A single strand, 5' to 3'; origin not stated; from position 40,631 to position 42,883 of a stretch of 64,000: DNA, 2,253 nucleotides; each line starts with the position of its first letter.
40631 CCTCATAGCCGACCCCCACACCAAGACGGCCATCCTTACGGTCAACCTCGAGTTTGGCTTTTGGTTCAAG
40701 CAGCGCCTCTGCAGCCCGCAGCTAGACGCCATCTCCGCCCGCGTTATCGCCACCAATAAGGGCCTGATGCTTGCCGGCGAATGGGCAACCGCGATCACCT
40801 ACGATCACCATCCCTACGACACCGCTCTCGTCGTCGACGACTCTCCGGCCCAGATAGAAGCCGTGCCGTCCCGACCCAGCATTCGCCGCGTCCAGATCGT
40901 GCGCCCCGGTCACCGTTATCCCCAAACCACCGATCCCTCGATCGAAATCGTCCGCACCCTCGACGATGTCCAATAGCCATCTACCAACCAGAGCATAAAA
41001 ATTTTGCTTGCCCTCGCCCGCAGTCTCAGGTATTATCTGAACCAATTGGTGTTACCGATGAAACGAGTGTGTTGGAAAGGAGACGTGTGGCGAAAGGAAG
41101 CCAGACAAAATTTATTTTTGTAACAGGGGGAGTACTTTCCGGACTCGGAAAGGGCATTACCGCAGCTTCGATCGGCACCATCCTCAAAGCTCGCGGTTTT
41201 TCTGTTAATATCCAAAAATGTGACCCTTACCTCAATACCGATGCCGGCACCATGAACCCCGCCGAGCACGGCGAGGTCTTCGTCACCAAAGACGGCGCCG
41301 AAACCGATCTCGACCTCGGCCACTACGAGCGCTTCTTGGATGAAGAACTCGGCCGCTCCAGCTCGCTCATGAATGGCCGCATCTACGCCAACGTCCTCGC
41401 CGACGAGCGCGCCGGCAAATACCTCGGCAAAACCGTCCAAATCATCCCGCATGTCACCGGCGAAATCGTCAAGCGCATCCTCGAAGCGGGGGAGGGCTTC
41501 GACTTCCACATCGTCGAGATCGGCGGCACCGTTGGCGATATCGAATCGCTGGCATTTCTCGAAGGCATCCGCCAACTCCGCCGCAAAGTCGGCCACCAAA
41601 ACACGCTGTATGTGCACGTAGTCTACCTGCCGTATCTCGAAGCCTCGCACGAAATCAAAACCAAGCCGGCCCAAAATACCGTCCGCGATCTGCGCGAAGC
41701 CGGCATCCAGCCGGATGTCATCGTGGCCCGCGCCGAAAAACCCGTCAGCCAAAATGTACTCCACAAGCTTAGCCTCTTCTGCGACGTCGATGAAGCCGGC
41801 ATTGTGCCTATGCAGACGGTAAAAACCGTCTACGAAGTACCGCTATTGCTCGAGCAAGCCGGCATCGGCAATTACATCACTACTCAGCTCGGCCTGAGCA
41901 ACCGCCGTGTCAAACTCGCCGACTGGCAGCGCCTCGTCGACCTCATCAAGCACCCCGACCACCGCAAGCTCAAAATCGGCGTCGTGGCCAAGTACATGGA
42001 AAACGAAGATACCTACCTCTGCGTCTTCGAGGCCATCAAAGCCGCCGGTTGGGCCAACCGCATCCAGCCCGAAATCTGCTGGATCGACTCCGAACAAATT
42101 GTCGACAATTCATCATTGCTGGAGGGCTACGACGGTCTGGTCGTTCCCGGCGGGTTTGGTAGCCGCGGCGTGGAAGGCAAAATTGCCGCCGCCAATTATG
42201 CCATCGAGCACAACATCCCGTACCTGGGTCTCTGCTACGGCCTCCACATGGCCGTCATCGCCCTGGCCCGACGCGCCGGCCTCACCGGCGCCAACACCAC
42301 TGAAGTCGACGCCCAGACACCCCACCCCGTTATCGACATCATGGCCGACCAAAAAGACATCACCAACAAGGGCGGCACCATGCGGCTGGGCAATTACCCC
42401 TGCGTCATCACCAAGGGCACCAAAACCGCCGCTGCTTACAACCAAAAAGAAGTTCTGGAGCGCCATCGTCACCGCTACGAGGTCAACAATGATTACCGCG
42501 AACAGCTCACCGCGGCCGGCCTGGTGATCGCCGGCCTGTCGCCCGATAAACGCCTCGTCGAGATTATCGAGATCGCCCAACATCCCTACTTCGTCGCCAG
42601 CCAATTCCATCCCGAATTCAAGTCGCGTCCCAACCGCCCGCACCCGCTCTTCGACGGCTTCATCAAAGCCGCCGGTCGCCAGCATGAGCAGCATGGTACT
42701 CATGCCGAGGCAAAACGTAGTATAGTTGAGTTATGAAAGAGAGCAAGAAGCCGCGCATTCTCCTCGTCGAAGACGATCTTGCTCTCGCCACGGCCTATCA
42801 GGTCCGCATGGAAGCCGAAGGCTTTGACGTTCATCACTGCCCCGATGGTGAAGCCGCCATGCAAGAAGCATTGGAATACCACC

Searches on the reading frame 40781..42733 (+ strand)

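Call 73: search_protein_families(library=pfam, proteins=[window:40781-42733:+], max_evalue=0.001)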
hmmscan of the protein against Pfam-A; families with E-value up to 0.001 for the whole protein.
window:40781-42733:+ (651 aa): 3 families
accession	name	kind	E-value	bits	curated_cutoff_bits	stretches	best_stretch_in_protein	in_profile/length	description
PF06418.20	CTP_synth_N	-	1.8e-114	382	26.1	1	110-372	1-265/265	CTP synthase N-terminus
PF00117.34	GATase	-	8.1e-36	123.9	22.8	1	410-629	4-189/190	Glutamine amidotransferase class-I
PF07722.19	Peptidase_C26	-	2e-05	24.9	20.5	1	468-612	95-219/219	Peptidase C26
